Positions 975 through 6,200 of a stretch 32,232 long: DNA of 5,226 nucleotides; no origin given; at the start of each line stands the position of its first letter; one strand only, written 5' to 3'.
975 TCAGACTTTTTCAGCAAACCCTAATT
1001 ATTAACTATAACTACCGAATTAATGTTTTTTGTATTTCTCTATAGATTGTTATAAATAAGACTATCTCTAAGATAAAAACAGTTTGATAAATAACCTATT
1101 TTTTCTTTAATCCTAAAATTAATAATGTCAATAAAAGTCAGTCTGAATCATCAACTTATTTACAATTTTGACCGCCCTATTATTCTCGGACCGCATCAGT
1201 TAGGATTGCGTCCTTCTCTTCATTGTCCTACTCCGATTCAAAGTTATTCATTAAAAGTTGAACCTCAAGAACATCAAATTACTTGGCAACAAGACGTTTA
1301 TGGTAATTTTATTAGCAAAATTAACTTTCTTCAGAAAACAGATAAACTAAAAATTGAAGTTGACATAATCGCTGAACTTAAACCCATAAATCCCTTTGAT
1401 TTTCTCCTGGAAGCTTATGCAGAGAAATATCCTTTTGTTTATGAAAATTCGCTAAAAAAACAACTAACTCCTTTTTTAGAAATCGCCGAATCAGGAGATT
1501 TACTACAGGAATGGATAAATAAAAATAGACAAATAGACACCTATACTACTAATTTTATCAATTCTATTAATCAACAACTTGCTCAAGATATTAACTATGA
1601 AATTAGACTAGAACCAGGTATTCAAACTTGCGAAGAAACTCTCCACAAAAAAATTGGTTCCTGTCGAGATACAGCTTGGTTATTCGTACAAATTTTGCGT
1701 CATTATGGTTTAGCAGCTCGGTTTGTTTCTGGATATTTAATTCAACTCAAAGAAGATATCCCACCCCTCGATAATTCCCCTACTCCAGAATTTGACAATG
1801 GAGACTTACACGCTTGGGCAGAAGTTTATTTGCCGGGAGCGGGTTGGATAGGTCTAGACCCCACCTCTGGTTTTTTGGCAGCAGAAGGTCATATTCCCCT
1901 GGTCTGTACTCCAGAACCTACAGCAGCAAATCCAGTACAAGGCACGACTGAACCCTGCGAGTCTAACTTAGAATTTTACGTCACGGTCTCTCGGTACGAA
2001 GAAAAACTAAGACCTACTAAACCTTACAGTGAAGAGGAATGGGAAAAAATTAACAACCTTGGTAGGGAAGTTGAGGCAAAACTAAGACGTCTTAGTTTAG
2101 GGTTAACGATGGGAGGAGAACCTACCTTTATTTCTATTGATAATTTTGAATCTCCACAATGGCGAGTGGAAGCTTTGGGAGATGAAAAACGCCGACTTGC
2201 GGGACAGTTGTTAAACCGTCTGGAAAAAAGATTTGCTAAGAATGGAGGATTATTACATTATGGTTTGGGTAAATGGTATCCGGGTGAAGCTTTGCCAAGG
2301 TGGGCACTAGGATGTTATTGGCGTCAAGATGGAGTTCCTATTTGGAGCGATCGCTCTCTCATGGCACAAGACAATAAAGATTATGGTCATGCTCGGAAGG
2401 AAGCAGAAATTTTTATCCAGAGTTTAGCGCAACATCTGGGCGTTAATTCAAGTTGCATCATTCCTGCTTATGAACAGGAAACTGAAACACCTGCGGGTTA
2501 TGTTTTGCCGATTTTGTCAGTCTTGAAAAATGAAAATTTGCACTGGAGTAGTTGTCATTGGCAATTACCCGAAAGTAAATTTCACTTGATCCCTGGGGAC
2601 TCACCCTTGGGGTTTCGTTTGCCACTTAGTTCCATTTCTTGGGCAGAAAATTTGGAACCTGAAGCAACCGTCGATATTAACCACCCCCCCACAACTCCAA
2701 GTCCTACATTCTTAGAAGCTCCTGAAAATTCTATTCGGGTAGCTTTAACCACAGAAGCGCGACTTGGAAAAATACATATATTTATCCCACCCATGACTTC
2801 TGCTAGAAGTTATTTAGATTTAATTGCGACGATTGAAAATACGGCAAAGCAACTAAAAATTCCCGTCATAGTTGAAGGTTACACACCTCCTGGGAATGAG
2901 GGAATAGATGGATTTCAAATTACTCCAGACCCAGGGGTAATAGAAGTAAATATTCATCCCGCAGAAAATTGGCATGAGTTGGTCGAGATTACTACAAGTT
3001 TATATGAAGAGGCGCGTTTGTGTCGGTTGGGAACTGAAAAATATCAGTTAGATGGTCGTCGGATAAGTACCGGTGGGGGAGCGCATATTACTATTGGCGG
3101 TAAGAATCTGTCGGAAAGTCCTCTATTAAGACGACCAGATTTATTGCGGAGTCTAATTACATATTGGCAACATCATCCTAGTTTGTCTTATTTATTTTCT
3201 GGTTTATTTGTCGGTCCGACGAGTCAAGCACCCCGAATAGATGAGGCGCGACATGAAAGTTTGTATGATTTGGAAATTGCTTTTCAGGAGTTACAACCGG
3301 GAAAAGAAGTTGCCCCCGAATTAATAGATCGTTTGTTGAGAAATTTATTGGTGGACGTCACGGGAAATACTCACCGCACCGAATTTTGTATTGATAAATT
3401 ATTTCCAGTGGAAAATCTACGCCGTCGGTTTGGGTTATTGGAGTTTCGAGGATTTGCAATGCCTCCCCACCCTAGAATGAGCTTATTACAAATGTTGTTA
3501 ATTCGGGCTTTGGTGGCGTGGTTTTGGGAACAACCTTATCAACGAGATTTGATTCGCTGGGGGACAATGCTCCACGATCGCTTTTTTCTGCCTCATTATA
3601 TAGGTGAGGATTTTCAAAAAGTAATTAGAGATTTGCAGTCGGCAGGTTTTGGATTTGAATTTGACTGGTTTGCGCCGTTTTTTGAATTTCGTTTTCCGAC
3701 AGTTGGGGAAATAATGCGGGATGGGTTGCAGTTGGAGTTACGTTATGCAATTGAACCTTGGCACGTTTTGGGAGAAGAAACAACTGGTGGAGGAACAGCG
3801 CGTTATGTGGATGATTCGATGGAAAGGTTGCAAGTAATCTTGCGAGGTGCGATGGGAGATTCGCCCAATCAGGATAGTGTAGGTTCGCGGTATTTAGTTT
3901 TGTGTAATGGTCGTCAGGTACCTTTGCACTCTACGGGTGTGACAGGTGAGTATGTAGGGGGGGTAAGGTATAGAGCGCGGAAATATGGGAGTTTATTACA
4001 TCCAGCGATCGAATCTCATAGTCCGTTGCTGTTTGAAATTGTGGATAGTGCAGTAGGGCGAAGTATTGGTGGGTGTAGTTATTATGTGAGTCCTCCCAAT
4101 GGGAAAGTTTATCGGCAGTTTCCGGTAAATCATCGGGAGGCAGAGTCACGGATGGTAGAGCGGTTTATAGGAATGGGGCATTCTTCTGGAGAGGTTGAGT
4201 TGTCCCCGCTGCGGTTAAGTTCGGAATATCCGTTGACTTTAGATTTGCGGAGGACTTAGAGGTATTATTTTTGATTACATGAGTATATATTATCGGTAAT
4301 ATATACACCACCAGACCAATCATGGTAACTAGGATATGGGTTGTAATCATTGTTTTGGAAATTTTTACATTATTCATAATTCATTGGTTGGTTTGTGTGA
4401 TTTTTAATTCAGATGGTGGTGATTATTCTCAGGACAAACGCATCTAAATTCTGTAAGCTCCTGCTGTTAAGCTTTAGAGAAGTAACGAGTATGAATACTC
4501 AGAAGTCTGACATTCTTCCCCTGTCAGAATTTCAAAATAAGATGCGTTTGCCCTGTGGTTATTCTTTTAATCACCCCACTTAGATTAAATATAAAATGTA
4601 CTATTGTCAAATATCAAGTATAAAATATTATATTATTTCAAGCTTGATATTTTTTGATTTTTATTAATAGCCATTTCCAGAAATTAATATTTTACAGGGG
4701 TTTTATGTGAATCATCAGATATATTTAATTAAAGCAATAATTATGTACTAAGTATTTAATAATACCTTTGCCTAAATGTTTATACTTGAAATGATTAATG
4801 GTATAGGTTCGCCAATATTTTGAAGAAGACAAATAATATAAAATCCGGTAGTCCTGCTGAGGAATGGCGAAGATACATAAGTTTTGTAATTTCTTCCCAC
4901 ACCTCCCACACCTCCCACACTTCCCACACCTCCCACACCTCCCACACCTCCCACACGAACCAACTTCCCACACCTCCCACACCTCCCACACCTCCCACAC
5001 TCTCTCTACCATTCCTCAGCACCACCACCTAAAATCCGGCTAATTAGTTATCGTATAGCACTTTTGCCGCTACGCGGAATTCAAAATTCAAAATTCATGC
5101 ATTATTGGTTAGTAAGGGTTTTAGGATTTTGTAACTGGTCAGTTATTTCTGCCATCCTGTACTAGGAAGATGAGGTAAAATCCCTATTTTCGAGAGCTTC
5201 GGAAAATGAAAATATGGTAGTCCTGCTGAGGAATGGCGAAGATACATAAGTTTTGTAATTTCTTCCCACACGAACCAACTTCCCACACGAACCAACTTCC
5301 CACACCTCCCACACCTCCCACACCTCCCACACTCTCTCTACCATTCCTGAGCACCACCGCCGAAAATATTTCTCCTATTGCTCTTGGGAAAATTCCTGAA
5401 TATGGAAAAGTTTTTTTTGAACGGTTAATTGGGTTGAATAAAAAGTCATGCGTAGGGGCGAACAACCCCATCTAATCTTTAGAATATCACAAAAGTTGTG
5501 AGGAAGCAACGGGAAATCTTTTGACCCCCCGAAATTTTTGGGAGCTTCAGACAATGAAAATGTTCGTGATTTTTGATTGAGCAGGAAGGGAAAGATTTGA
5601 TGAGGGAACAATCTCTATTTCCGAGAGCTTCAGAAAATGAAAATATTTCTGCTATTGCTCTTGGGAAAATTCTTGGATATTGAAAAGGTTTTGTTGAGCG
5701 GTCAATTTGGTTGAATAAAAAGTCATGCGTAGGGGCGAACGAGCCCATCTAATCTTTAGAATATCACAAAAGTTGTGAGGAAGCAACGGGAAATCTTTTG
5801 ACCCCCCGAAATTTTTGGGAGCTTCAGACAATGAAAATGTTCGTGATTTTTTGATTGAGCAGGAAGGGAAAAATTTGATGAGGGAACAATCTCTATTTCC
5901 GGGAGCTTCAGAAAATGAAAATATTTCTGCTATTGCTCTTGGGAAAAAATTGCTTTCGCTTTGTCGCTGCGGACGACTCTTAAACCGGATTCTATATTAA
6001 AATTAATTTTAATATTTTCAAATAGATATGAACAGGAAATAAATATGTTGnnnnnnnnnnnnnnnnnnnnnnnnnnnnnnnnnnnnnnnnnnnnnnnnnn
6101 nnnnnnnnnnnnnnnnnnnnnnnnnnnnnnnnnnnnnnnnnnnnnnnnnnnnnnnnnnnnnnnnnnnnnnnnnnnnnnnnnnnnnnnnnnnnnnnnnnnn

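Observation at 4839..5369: MITE caught in the act: two copies with perfect 8-bp target-site duplications, one inserted into a tandem-repeat unit whose empty site can be reconstructed from the neighbouring copy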

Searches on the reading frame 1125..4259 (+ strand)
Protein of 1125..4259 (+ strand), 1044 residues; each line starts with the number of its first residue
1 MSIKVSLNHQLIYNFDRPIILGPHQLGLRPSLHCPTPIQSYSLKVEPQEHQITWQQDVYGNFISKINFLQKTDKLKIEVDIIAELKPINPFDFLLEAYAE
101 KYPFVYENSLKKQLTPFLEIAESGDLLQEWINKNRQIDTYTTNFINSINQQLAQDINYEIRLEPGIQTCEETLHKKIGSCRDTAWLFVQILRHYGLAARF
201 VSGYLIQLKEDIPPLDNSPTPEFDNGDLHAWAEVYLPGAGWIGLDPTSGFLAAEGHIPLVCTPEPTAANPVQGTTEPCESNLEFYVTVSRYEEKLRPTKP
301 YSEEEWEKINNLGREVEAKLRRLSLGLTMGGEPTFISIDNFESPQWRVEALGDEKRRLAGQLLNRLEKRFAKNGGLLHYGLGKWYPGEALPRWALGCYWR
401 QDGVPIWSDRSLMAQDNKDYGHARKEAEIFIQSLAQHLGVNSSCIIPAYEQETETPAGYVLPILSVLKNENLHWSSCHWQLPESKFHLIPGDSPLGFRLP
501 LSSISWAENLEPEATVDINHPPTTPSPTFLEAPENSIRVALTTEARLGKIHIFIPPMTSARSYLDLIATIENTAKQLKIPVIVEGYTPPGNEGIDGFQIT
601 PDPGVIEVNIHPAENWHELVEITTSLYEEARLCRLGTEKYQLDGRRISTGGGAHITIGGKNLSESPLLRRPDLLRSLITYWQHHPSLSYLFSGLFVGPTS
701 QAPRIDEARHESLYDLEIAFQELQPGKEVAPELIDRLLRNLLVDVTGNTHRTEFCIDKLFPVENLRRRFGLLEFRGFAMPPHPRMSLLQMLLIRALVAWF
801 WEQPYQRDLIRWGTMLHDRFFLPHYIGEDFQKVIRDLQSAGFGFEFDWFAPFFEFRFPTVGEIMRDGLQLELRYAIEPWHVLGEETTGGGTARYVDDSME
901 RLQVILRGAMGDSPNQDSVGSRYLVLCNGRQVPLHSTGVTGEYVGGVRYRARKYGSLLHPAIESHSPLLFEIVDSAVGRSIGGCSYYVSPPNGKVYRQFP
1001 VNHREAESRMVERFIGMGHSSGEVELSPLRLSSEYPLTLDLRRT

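Call 9: search_protein_families(library=pfam, proteins=[window:1125-4259:+])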
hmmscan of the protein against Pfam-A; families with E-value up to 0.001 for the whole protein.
window:1125-4259:+ (1044 aa): 3 families
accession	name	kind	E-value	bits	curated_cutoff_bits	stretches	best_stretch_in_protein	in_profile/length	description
PF09899.14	DUF2126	-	0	1067.3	27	3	530-1042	322-826/826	Putative amidoligase enzyme (DUF2126)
PF01841.26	Transglut_core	-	1.8e-19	70.5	23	1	139-246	12-108/108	Transglutaminase-like superfamily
PF08379.15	Bact_transglu_N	-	4.9e-19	69.3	27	1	6-83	2-79/80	Bacterial transglutaminase-like N-terminal region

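Call 13: find_encoding_contigs(protein=window:1125-4259:+, flank=10000, max_places=10)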
Protein window:1125-4259:+ (1044 aa): no gene with exactly this product is on record in the collection.

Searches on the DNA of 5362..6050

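Call 48: search_rna_families(source=window, start=5362, end=6050, threshold=evalue, max_evalue=1)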
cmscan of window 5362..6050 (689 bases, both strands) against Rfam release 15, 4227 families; matches with E-value up to 1: 0.
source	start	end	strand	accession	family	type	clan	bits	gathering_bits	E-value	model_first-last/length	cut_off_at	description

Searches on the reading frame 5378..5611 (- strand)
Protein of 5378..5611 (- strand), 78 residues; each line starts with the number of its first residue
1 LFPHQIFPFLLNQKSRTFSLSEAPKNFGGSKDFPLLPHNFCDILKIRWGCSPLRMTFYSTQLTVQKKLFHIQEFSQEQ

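Call 71: find_homologous_proteins(query=window:5378-5611:-, max_evalue=0.001)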
Query seq(78 aa) (78 aa): 1 proteins with E <= 0.001 among 1 candidates.
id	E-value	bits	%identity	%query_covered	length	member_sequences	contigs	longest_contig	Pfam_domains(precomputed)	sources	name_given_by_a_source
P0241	1.1e-9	56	59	69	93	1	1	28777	-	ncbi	-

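Call 72: find_encoding_contigs(protein=P0241, flank=4000, max_places=3)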
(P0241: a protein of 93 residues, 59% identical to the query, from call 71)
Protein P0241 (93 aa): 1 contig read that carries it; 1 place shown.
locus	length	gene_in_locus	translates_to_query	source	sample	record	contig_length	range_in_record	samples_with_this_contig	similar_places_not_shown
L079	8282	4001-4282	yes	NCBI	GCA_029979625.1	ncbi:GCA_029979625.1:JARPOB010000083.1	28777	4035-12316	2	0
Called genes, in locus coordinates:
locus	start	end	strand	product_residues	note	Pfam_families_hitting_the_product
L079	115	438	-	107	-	-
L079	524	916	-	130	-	-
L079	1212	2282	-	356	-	PF04613:LpxD, PF25087:GMPPB_C, PF00132:Hexapep, PF25084:LbH_EIF2B (weak), PF14602:Hexapep_2 (faint), PF00132:Hexapep, PF25084:LbH_EIF2B (weak), PF00132:Hexapep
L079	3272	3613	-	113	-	PF06803:DUF1232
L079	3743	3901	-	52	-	-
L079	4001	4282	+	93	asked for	-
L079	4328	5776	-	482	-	PF01938:TRAM, PF05958:tRNA_U5-meth_tr, PF13847:Methyltransf_31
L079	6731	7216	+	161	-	PF00502:Phycobilisome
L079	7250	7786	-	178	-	-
